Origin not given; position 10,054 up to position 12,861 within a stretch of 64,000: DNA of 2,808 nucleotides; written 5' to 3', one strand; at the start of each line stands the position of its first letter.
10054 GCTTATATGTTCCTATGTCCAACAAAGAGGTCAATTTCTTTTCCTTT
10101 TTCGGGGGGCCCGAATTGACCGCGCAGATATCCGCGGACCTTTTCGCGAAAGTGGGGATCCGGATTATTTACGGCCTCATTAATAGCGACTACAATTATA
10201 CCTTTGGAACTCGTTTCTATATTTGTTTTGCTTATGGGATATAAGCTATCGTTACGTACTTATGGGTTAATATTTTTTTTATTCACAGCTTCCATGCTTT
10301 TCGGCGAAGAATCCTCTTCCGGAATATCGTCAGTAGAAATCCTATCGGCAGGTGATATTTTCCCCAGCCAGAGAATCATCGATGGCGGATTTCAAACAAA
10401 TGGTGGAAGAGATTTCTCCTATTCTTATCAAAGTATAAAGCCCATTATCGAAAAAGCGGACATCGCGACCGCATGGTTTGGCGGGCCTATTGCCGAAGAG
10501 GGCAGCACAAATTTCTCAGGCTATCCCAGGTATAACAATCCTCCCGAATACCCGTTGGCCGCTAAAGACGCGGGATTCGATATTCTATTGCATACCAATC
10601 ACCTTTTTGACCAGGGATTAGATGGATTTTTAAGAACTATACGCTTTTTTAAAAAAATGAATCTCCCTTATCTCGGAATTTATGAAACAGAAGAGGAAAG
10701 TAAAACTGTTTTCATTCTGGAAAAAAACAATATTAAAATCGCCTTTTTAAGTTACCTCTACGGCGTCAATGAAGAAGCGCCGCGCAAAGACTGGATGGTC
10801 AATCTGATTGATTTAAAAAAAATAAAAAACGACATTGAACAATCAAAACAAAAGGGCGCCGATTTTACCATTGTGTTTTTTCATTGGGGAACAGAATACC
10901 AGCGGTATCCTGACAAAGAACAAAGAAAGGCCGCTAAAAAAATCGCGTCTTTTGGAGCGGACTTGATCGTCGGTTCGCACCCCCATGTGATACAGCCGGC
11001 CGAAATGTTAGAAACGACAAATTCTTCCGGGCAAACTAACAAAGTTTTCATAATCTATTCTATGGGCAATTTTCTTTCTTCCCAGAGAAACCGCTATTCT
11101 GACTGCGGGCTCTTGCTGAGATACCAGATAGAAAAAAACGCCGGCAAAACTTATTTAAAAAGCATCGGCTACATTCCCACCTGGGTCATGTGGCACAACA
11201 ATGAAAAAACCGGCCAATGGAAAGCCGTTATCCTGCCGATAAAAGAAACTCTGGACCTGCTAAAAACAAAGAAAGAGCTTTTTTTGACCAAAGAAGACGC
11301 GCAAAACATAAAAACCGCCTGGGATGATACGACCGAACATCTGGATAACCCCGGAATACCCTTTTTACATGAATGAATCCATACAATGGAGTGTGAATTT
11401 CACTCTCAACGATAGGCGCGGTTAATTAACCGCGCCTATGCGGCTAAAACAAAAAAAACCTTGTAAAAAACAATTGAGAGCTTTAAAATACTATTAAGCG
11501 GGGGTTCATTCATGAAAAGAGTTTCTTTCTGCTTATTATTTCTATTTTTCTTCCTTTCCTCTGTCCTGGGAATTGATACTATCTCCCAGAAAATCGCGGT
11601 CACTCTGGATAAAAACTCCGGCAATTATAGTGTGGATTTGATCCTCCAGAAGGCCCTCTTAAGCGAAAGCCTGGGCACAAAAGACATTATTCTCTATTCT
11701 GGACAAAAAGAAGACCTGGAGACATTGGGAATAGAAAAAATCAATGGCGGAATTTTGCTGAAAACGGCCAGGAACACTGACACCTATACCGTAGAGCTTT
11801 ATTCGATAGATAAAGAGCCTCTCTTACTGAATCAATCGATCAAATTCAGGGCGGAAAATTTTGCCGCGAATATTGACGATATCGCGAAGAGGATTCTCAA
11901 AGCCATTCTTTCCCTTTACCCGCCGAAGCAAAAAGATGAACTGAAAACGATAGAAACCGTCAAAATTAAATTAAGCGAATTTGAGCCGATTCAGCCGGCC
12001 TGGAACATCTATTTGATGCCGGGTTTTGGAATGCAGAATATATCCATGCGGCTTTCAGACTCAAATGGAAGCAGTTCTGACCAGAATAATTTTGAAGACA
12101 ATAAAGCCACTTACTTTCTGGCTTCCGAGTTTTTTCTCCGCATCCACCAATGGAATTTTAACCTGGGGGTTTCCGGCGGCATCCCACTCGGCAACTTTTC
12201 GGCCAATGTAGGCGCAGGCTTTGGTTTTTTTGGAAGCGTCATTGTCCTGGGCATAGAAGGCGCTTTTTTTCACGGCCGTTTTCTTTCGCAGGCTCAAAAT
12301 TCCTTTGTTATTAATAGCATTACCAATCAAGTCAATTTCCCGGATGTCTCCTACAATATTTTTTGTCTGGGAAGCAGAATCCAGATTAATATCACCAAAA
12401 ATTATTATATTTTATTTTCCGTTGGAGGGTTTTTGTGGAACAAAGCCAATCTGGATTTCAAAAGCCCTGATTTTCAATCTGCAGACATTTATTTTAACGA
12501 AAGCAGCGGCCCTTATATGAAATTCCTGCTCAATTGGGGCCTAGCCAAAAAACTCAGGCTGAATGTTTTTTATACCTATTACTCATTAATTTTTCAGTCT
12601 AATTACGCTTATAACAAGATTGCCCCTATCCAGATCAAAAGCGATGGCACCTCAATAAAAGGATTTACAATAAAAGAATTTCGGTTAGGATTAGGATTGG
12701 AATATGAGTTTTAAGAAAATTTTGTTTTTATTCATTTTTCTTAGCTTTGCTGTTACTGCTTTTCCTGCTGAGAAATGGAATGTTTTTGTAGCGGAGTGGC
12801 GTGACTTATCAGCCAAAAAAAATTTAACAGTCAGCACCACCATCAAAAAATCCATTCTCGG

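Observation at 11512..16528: Tandemly duplicated, translationally coupled two-gene module of predicted outer-membrane beta-barrel proteins (A1-B1 / A2-B2) from families I do not recognise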

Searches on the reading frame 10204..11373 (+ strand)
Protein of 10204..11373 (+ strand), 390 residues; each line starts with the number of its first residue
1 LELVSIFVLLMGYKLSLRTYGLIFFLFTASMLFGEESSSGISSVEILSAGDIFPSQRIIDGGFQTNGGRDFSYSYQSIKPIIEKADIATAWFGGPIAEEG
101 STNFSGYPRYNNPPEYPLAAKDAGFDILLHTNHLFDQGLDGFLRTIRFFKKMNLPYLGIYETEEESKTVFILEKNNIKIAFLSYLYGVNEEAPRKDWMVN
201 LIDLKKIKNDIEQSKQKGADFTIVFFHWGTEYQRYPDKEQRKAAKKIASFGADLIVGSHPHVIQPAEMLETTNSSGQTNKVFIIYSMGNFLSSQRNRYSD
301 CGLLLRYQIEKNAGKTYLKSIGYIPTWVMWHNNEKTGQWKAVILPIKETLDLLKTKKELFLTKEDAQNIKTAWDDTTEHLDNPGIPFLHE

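Call 6: search_protein_families(library=pfam, proteins=[window:10204-11373:+], max_evalue=1)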
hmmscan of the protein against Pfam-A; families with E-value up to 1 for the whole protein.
window:10204-11373:+ (390 aa): 1 family
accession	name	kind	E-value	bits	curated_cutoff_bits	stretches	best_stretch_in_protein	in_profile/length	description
PF09587.15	PGA_cap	-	5.1e-59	200.3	27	1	46-294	2-255/255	Bacterial capsule synthesis protein PGA_cap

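Call 7: search_protein_families(library=ncbifam, proteins=[window:10204-11373:+], max_evalue=1)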
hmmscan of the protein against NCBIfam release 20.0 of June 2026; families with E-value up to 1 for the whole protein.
window:10204-11373:+ (390 aa): 3 families
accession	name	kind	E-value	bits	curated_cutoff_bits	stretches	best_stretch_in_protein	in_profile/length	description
NF038314.1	epimerase_MslH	equivalog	1.1e-05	24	700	2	203-292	236-317/439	lasso peptide C-terminal Trp epimerase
NF008871.0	PRK11907.1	equivalog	0.01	13.9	1266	1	204-265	295-356/814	bifunctional 2',3'-cyclic-nucleotide 2'-phosphodiesterase/3'-nucleotidase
NF000995.0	PRK00104.1-4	equivalog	0.047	13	315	1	186-243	89-146/251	segregation/condensation protein A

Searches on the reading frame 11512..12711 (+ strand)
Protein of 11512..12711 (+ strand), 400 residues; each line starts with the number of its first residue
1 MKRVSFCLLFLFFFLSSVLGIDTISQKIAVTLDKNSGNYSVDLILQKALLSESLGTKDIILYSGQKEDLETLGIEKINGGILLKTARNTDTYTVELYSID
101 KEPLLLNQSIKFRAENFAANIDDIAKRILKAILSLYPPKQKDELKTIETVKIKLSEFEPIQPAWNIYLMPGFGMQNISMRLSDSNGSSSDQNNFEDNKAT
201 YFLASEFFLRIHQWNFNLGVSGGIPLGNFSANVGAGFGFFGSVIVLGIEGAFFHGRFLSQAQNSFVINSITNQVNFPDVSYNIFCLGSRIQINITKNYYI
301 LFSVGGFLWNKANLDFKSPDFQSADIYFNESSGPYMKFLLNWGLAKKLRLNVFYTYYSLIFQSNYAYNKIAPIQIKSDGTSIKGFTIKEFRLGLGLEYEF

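Call 6: search_protein_families(library=pfam, proteins=[window:11512-12711:+], max_evalue=1)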
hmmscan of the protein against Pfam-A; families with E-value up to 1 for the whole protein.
window:11512-12711:+ (400 aa): 0 families

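Call 7: search_protein_families(library=ncbifam, proteins=[window:11512-12711:+], max_evalue=1)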
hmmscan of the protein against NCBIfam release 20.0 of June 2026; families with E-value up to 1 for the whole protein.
window:11512-12711:+ (400 aa): 0 families

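Call 9: find_homologous_proteins(query=window:11512-12711:+)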
Query window:11512-12711:+ (400 aa): 2 proteins with E <= 0.001 among 5912 candidates.
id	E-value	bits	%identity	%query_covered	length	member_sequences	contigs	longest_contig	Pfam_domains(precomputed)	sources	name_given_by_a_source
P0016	6.2e-261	883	100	100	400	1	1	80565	-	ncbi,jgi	jgi:hypothetical protein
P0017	1.2e-68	250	36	100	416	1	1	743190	-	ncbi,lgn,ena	-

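Call 19: find_homologous_proteins(query=A2, max_evalue=0.01)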
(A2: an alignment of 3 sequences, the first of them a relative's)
Query A2 (3 sequences) (400 aa, profile of the alignment): 3 proteins with E <= 0.01 among 8000 candidates.
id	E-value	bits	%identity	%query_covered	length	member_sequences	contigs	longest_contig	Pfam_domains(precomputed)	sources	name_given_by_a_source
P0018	4.1e-206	702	32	95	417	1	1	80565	-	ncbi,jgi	jgi:hypothetical protein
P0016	2.7e-194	664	100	100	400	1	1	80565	-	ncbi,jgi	jgi:hypothetical protein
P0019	6.3e-56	208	28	100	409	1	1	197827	-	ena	-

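Call 32: search_solved_structures(query=A3, max_evalue=10, show_alignments=1)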
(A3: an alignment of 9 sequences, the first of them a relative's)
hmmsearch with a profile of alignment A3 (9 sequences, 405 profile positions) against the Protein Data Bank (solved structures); distinct sequences matched with E-value up to 10: 2.
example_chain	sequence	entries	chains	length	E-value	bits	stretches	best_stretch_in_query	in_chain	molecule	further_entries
3kf8_A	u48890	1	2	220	0.006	18.4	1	91-222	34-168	Protein stn1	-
2vim_A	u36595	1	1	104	1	11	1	142-183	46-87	THIOREDOXIN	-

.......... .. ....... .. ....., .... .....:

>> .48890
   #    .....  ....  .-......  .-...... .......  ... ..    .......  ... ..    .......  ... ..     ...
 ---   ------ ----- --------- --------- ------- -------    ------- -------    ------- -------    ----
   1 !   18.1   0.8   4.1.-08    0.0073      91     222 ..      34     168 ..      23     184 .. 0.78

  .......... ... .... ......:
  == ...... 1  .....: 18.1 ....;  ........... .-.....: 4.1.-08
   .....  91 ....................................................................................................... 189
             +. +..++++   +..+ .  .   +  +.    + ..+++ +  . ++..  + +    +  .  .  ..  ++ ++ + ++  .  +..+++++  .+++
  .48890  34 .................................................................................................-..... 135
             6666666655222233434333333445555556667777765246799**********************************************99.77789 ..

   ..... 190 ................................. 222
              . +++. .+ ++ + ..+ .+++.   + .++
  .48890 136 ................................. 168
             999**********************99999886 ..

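Call 35: predict_structure(alignment_id=A4)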
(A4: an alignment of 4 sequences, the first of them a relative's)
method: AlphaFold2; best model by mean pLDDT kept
length: 400 residues; sequences in the alignment: 4
mean_pLDDT: 76.5   pTM: 0.52
mean pLDDT of the five models: 76.5, 73.8, 73.5, 65.4, 64.3
residues with pLDDT >= 90: 29; 70-90: 266; 50-70: 77; < 50: 28
segments of 3 or more residues with pLDDT < 50: 14-21, 146-155, 188-190, 365-368
pLDDT, mean of each block of 10 residues (from residue 1): 56 46 72 82 85 76 74 67 85 81 60 80 85 80 50 49 85 87 60 77 89 88 79 88 85 84 62 76 87 81 79 84 78 78 83 88 60 79 85 89
secondary structure, 60 per line:
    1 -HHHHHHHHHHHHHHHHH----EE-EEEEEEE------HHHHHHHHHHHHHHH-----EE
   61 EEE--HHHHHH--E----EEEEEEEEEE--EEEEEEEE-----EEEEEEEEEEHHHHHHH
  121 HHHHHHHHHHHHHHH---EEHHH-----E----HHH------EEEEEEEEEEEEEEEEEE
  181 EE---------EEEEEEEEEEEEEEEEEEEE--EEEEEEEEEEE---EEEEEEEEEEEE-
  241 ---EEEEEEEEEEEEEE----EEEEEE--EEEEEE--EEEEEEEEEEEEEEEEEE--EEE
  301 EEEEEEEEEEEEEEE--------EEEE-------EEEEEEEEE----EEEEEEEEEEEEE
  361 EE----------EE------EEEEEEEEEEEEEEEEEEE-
elements in order: H2-18 E26-32 H39-53 E59-63 H66-71 E79-88 E91-98 E104-113 H114-135 E163-182 E192-211 E214-224 E228-239 E244-257 E262-267 E270-275 E278-295 E298-315 E324-327 E335-343 E348-362 E381-399
